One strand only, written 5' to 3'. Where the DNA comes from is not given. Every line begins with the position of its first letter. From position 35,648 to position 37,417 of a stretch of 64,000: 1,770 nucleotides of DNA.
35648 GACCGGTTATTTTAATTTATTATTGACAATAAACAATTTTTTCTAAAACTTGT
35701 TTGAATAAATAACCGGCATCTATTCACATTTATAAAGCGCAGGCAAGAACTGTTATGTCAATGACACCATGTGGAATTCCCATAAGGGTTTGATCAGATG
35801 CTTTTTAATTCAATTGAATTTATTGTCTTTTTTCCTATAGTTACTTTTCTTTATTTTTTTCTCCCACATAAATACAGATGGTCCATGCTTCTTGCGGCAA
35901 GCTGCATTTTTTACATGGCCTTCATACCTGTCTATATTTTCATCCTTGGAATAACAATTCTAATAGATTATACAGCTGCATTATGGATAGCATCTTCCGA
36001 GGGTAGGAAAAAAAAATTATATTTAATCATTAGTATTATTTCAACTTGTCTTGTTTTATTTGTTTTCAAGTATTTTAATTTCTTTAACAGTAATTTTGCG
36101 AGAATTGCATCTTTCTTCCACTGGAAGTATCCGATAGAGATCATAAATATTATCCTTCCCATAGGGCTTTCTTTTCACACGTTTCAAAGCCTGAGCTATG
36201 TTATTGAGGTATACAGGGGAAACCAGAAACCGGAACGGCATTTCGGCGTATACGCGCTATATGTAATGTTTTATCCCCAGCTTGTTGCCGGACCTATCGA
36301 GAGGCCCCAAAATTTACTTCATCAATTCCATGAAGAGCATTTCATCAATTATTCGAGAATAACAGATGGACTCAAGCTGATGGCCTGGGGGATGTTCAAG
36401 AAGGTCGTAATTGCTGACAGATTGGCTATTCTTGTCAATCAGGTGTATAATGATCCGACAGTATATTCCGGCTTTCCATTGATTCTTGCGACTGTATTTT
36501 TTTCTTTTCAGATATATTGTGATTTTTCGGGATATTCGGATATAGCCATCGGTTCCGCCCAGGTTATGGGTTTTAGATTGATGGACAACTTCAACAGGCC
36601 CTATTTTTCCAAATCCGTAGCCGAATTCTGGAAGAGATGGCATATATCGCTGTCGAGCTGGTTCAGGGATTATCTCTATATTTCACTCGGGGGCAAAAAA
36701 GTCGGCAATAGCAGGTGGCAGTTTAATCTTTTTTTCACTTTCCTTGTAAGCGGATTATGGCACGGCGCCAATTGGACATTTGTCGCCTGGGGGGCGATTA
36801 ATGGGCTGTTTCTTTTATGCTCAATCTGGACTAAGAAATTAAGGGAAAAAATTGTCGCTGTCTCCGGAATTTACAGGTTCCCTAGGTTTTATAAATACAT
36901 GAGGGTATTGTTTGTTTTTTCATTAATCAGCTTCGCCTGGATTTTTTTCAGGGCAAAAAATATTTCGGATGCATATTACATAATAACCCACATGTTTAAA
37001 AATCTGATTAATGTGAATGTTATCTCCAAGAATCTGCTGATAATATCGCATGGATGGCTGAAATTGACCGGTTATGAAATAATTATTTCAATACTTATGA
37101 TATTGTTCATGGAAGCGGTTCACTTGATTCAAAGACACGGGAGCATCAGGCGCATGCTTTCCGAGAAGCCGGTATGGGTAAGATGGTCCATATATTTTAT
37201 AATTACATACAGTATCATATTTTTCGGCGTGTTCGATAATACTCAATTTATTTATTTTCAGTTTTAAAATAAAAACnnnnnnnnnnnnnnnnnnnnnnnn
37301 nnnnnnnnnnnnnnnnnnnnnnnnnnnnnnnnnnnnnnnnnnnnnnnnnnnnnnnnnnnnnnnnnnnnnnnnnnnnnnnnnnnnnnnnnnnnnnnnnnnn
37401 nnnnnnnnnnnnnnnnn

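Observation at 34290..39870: Near-identical paralogous secreted/OMP genes with identical 3' halves flank a low-GC MBOAT island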

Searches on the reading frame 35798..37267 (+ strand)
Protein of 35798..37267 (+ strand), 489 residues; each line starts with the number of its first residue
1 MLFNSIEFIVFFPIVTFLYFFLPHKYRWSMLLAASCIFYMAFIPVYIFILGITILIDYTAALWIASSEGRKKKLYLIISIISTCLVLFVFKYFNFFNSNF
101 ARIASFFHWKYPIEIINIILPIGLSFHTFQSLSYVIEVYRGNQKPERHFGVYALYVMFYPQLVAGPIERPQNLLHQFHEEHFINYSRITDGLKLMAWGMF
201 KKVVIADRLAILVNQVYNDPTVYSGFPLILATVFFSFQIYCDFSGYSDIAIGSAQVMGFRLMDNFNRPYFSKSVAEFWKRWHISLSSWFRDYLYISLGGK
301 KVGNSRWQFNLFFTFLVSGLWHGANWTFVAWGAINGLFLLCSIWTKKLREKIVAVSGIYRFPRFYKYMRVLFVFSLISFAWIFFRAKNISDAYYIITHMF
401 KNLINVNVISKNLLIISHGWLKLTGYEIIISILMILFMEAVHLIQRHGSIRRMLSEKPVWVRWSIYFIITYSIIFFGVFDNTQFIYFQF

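Call 5: search_protein_families(library=pfam, proteins=[window:35798-37267:+], max_evalue=0.01)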
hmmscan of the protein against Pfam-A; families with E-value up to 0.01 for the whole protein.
window:35798-37267:+ (489 aa): 2 families
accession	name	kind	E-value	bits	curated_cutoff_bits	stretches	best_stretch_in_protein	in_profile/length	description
PF03062.24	MBOAT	-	4.4e-27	95.7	27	1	152-383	84-331/337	MBOAT, membrane-bound O-acyltransferase family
PF13813.11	MBOAT_2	-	0.00025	21.7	25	1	264-325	4-67/85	Membrane bound O-acyl transferase family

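Call 12: search_protein_families(library=ncbifam, proteins=[window:35798-37267:+], max_evalue=1)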
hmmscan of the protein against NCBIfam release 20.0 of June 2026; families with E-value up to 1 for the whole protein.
window:35798-37267:+ (489 aa): 1 family
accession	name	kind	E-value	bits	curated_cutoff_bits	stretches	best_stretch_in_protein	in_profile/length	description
TIGR04091.1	LTA_dltB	equivalog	1.7e-40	139.4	375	1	23-385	26-377/380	D-alanyl-lipoteichoic acid biosynthesis protein DltB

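Call 59: find_homologous_proteins(query=window:35798-37267:+)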
Query window:35798-37267:+ (489 aa): 8000 proteins with E <= 0.001 among 8000 candidates; the best 120 are listed.
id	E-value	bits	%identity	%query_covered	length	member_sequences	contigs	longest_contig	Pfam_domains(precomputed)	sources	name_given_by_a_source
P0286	0.0e+0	1032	100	94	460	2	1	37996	PF03062.25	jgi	jgi:D-alanyl-lipoteichoic acid acyltransferase DltB (MBOAT superfamily)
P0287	1.5e-234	798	72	100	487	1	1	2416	PF03062.25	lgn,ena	-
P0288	2.9e-231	787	70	100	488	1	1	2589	PF03062.25,PF13813.12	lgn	-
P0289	2.6e-229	780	69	100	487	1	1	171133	PF03062.25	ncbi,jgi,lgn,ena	ncbi:MAG: MBOAT family O-acyltransferase [Nitrospirota bacterium]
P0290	4.1e-228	776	68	100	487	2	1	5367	PF03062.25,PF13813.12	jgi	-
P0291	4.2e-228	776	70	100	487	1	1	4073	PF03062.25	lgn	-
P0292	2.3e-227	774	69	100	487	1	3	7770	PF03062.25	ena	-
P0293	8.6e-227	772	69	100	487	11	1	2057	PF03062.25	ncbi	-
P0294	4.2e-226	770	70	100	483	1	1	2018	PF03062.25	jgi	jgi:alginate O-acetyltransferase complex protein AlgI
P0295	1.7e-225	768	69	100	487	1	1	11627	PF03062.25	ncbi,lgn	-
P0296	1.8e-223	761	68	100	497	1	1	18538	PF03062.25,PF13813.12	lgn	-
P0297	1.4e-222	758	68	100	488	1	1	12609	PF03062.25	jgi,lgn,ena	-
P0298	4.7e-221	753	66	100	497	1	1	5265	PF03062.25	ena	-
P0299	7.5e-221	753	67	100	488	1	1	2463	PF03062.25,PF13813.12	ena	-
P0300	1.3e-220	752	67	100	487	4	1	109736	PF03062.25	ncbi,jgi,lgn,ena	ncbi:MAG: MBOAT family O-acyltransferase [Candidatus Margulisiibacteriota bacterium]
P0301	2.2e-220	751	67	100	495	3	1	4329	PF03062.25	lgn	-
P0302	8.5e-220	749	66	100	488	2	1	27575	PF03062.25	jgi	jgi:alginate O-acetyltransferase complex protein AlgI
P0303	9.9e-220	749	66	100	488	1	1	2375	PF03062.25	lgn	-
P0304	1.4e-219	748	67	100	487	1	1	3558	PF03062.25,PF13813.12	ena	-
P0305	1.5e-219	748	67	100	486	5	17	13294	PF03062.25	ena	-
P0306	2.2e-219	748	66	100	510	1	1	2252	PF03062.25,PF13813.12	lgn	-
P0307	2.8e-219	747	68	100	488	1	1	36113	PF03062.25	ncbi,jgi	jgi:D-alanyl-lipoteichoic acid acyltransferase DltB (MBOAT superfamily)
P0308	5.1e-219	746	66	100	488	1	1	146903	PF03062.25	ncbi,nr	ncbi:MAG: MBOAT family protein [Clostridia bacterium]|nr:MBOAT family protein [Clostridia bacterium]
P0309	5.7e-219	746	65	100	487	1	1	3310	PF03062.25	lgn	-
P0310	1.2e-218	745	64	100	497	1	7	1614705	PF03062.25,PF13813.12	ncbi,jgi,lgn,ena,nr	ncbi:MAG TPA: MBOAT family O-acyltransferase [Candidatus Omnitrophota bacterium]|nr:MBOAT family O-a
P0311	3.4e-218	744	67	100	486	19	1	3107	PF03062.25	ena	-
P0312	3.6e-218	744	67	100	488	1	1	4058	PF03062.25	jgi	-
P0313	5.3e-218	743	66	100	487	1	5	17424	PF03062.25,PF13813.12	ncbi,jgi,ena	-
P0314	1.2e-217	742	66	100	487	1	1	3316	PF03062.25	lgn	-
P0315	1.5e-217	742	66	100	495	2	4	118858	PF03062.25,PF13813.12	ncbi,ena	-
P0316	1.9e-217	741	66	100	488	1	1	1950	PF03062.25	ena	-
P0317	2.5e-217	741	67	100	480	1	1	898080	PF03062.25,PF13813.12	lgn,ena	-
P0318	3.2e-217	741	66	100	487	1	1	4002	PF03062.25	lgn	-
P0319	6.6e-217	740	65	100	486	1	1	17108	PF03062.25,PF13813.12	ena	-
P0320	7.1e-217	739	66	100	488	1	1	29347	PF03062.25,PF13813.12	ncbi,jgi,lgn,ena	ncbi:MAG: MBOAT family O-acyltransferase [Nitrospirota bacterium]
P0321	8.8e-217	739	67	100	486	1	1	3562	PF03062.25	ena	-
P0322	1.1e-216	739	67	99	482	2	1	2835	PF03062.25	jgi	-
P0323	1.3e-216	739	64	100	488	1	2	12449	PF03062.25,PF13813.12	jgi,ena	-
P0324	1.8e-216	738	65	100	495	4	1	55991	PF03062.25,PF13813.12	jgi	-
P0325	1.8e-216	738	66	100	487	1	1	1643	PF03062.25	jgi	jgi:alginate O-acetyltransferase complex protein AlgI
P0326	2.4e-216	738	66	100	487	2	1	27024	PF03062.25,PF13813.12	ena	-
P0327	2.5e-216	738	66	100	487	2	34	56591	PF03062.25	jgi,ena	-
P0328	3.4e-216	737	64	98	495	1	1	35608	PF03062.25,PF13813.12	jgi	jgi:alginate O-acetyltransferase complex protein AlgI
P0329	4.9e-216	737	65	98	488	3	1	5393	PF03062.25,PF13813.12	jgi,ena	-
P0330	5.3e-216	737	65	100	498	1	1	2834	PF03062.25,PF13813.12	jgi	jgi:alginate O-acetyltransferase complex protein AlgI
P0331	5.5e-216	736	65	100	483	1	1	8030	PF03062.25,PF13813.12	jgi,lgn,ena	-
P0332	6.7e-216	736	65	100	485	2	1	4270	PF03062.25,PF13813.12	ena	-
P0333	1.3e-215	735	65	100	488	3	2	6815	PF03062.25,PF13813.12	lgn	-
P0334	1.3e-215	735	65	100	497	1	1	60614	PF03062.25,PF13813.12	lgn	-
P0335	1.3e-215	735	68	100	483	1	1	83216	PF03062.25,PF13813.12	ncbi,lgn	-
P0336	1.4e-215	735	67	100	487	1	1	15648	PF03062.25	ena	-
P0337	1.7e-215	735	65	100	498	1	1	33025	PF03062.25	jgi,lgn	jgi:alginate O-acetyltransferase complex protein AlgI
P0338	1.7e-215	735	67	100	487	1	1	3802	PF03062.25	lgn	-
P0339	1.9e-215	735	65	100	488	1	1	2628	PF03062.25,PF13813.12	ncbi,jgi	jgi:alginate O-acetyltransferase complex protein AlgI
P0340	2.2e-215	735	66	100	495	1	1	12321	PF03062.25,PF13813.12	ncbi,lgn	-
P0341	3.7e-215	734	65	100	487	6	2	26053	PF03062.25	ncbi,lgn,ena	-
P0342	4.2e-215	734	65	100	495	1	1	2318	PF03062.25,PF13813.12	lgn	-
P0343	4.6e-215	733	65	100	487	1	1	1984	PF03062.25,PF13813.12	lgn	-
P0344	5.6e-215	733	66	100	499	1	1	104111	PF03062.25,PF13813.12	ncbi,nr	ncbi:MAG: MBOAT family protein [Candidatus Saganbacteria bacterium]|nr:MBOAT family protein [Candida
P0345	2.3e-214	731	66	98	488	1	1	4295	PF03062.25,PF13813.12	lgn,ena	-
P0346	2.4e-214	731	66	100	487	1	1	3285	PF03062.25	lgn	-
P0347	2.7e-214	731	64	100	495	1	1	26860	PF03062.25,PF13813.12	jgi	jgi:D-alanyl-lipoteichoic acid acyltransferase DltB (MBOAT superfamily)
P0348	2.8e-214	731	64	100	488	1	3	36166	PF03062.25,PF13813.12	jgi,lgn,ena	-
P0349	3.4e-214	731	66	100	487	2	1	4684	PF03062.25,PF13813.12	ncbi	-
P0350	4.2e-214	730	64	100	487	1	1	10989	PF03062.25,PF13813.12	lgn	-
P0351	6.4e-214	730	66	100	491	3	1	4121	PF03062.25,PF13813.12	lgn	-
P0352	6.6e-214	730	65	100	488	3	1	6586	PF03062.25,PF13813.12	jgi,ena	-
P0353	1.3e-213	729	65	100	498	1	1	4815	PF03062.25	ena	-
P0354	1.6e-213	728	64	100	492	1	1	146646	PF03062.25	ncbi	-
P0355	1.7e-213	728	62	100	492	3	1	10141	PF03062.25,PF13813.12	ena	-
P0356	8.1e-213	726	64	100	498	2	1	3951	PF03062.25,PF13813.12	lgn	-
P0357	1.3e-212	725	65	100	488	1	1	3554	PF03062.25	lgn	-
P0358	1.8e-212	725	65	100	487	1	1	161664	PF03062.25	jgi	jgi:alginate O-acetyltransferase complex protein AlgI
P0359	1.9e-212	725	63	100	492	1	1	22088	PF03062.25,PF13813.12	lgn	-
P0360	2.1e-212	725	65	100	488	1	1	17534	PF03062.25,PF13813.12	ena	-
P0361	2.5e-212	724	63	100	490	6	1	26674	PF03062.25,PF13813.12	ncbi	-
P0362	3.8e-212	724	66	98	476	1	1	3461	PF03062.25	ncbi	ncbi:MAG: MBOAT family O-acyltransferase, partial [bacterium]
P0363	4.5e-212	724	69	96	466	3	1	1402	PF03062.25,PF13813.12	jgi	-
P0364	6.0e-212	723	64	100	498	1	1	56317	PF03062.25,PF13813.12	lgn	-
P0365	6.8e-212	723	65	100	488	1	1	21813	PF03062.25,PF13813.12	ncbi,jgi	jgi:alginate O-acetyltransferase complex protein AlgI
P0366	9.3e-212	723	64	100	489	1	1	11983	PF03062.25,PF13813.12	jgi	jgi:alginate O-acetyltransferase complex protein AlgI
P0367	9.8e-212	722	66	100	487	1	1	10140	PF03062.25,PF13813.12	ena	-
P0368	1.3e-211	722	66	98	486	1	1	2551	PF03062.25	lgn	-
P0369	1.3e-211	722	65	100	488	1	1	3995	PF03062.25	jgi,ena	-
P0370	1.8e-211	722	64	100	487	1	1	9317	PF03062.25,PF13813.12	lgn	-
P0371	4.3e-211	720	62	100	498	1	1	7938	PF03062.25,PF13813.12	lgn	-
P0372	4.6e-211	720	63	100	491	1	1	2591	PF03062.25,PF13813.12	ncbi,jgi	jgi:alginate O-acetyltransferase complex protein AlgI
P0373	5.3e-211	720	64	100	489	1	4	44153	PF03062.25,PF13813.12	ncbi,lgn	-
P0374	7.9e-211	719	65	100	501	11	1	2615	PF03062.25,PF13813.12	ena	-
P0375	8.6e-211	719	65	100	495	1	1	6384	PF03062.25,PF13813.12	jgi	jgi:alginate O-acetyltransferase complex protein AlgI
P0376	1.1e-210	719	70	92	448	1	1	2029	PF03062.25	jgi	jgi:D-alanyl-lipoteichoic acid acyltransferase DltB (MBOAT superfamily)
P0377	1.1e-210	719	64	100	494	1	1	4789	PF03062.25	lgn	-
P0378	2.1e-210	718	63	98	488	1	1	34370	PF03062.25,PF13813.12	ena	-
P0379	3.0e-210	718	63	100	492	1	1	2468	PF03062.25,PF13813.12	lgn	-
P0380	3.9e-210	717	65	100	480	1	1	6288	PF03062.25,PF13813.12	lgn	-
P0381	6.0e-210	717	63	100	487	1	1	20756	PF03062.25,PF13813.12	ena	-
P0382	6.7e-210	716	64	100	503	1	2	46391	PF03062.25,PF13813.12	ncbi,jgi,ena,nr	ncbi:MAG TPA: MBOAT family O-acyltransferase [Elusimicrobiota bacterium]|nr:MBOAT family O-acyltrans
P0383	8.0e-210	716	65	98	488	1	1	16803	PF03062.25,PF13813.12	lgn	-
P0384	1.0e-209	716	70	94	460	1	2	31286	PF03062.25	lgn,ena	-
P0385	1.1e-209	716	64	100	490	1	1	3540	PF03062.25,PF13813.12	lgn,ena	-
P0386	1.2e-209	716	62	98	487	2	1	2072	PF03062.25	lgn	-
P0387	1.3e-209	715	66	100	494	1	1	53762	PF03062.25,PF13813.12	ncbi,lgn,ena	-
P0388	1.9e-209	715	65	100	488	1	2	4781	PF03062.25,PF13813.12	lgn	-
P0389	3.6e-209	714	63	100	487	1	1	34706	PF03062.25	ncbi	-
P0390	3.7e-209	714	62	100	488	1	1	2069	PF03062.25,PF13813.12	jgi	jgi:D-alanyl-lipoteichoic acid acyltransferase DltB (MBOAT superfamily)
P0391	4.6e-209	714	65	100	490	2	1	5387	PF03062.25,PF13813.12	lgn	-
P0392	9.4e-209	713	63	100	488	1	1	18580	PF03062.25,PF13813.12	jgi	-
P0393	1.5e-208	712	63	100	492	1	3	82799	PF03062.25,PF13813.12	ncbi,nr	ncbi:MAG: MBOAT family protein [Gemmatimonadaceae bacterium]|nr:MBOAT family protein [Gemmatimonadac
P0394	1.6e-208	712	65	100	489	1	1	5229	PF03062.25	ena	-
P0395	1.8e-208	712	63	100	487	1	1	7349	PF03062.25,PF13813.12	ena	-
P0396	2.0e-208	712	63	100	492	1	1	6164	PF03062.25,PF13813.12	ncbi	-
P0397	2.1e-208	711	63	100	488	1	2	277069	PF03062.25,PF13813.12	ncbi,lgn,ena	-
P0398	2.5e-208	711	63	100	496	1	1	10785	PF03062.25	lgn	-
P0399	2.6e-208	711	62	100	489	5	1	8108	PF03062.25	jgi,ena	-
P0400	3.2e-208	711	63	98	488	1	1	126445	PF03062.25,PF13813.12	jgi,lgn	jgi:D-alanyl-lipoteichoic acid acyltransferase DltB (MBOAT superfamily)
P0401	3.3e-208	711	65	100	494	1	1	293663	PF03062.25,PF13813.12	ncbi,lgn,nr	ncbi:MAG: MBOAT family protein [Bacteroidia bacterium]|nr:MBOAT family protein [Bacteroidia bacteriu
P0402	3.3e-208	711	64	100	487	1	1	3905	PF03062.25,PF13813.12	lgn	-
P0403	3.5e-208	711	64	100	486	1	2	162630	PF03062.25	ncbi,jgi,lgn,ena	-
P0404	3.6e-208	711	64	100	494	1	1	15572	PF03062.25,PF13813.12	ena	-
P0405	3.9e-208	711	65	100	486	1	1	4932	PF03062.25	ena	-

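Call 62: find_encoding_contigs(protein=P0286, flank=10000, max_places=3)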
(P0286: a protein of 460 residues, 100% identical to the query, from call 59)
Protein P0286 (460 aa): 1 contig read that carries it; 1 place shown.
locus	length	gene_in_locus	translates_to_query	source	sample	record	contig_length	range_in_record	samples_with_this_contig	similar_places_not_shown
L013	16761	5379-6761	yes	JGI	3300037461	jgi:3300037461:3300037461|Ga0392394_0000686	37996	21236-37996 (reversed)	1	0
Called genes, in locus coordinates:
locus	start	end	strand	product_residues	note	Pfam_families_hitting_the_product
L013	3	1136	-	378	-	?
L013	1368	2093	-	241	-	PF07298:NnrU (weak)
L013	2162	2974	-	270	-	PF01135:PCMT, PF13489:Methyltransf_23, PF01209:Ubie_methyltran, PF02353:CMAS (weak), PF08241:Methyltransf_11, PF08242:Methyltransf_12, PF13649:Methyltransf_25, PF13847:Methyltransf_31, +4 more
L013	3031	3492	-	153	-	PF22381:Staph_reg_Sar_Rot, PF01047:MarR, PF12802:MarR_2, PF13463:HTH_27 (weak)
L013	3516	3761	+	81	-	-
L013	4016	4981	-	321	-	-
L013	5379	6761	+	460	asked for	PF03062:MBOAT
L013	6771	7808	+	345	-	-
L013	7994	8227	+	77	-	-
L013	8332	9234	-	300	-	-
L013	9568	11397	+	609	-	PF00015:MCPsignal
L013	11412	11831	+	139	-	PF20064:DUF6463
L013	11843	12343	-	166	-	-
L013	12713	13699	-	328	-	-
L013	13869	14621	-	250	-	-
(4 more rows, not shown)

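Call 63: find_encoding_contigs(protein=P0289, flank=5000, max_places=2)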
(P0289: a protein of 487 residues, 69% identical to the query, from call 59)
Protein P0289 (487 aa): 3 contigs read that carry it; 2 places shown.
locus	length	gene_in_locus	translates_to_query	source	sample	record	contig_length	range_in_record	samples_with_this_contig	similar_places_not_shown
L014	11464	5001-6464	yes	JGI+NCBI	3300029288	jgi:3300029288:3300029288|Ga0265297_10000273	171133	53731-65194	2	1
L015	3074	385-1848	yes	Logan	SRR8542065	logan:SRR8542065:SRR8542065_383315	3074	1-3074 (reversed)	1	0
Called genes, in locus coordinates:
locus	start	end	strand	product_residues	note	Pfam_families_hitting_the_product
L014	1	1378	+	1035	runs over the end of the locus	PF00873:ACR_tran, PF03176:MMPL (faint), PF02355:SecD_SecF_C (faint)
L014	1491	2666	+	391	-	PF25917:BSH_RND, PF25973:BSH_CzcB (weak), PF25885:HH_EMRA (weak), PF25876:HH_MFP_RND, PF25954:Beta-barrel_RND_2, PF25990:Beta-barrel_YknX, PF25989:YknX_C (weak)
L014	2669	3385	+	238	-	PF02463:SMC_N (faint), PF00005:ABC_tran, PF13304:AAA_21 (faint)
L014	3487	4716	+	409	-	PF12704:MacB_PCD, PF02687:FtsX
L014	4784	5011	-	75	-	-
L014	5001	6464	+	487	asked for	PF03062:MBOAT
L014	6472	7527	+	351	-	-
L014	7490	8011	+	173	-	PF02687:FtsX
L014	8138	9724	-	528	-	PF06103:DUF948 (faint), PF04108:ATG17_like (faint), PF10157:BORCS6 (weak), PF00015:MCPsignal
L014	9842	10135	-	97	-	-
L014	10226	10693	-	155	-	PF01750:HycI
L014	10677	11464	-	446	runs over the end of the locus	PF00374:NiFeSe_Hases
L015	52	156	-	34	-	-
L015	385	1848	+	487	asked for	PF03062:MBOAT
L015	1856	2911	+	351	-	-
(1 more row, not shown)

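Call 66: find_encoding_contigs(protein=P0287, flank=5000, max_places=2)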
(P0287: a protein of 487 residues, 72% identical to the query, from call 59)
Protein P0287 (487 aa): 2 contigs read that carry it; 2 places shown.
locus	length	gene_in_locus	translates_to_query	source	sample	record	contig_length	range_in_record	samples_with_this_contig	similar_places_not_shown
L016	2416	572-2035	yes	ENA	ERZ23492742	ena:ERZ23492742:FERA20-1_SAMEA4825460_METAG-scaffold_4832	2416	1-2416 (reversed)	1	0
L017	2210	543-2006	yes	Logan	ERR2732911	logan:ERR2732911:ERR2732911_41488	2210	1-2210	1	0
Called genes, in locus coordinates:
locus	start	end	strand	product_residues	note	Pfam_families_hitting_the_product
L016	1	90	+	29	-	?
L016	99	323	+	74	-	PF01370:Epimerase (weak), PF16363:GDP_Man_Dehyd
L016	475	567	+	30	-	-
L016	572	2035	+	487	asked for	PF03062:MBOAT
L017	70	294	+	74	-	PF01370:Epimerase (weak), PF16363:GDP_Man_Dehyd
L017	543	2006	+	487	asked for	PF03062:MBOAT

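Call 67: find_encoding_contigs(protein=P0295, flank=5000, max_places=2)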
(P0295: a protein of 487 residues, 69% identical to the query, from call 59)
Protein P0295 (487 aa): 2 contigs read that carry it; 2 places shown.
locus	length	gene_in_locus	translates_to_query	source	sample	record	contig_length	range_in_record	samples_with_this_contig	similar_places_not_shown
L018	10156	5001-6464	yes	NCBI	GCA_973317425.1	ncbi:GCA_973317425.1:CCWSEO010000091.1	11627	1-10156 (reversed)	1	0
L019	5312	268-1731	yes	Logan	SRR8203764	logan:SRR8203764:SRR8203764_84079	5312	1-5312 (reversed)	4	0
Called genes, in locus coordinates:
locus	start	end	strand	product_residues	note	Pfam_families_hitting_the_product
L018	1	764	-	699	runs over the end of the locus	PF00009:GTP_EFTU, PF03144:GTP_EFTU_D2, PF22042:EF-G_D2, PF14492:EFG_III, PF16658:RF3_C (weak), PF03764:EFG_IV, PF00679:EFG_C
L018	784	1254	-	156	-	PF00177:Ribosomal_S7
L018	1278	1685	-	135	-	PF00164:Ribosom_S12_S23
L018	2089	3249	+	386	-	-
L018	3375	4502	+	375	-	-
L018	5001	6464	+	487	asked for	PF03062:MBOAT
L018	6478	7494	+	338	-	-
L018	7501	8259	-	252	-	PF07819:PGAP1 (faint), PF00561:Abhydrolase_1, PF00975:Thioesterase (weak), PF12146:Hydrolase_4, PF12697:Abhydrolase_6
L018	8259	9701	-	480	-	PF01791:DeoC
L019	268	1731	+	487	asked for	PF03062:MBOAT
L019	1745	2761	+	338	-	-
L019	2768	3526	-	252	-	PF07819:PGAP1 (faint), PF00561:Abhydrolase_1, PF00975:Thioesterase (weak), PF12146:Hydrolase_4, PF12697:Abhydrolase_6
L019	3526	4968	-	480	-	PF01791:DeoC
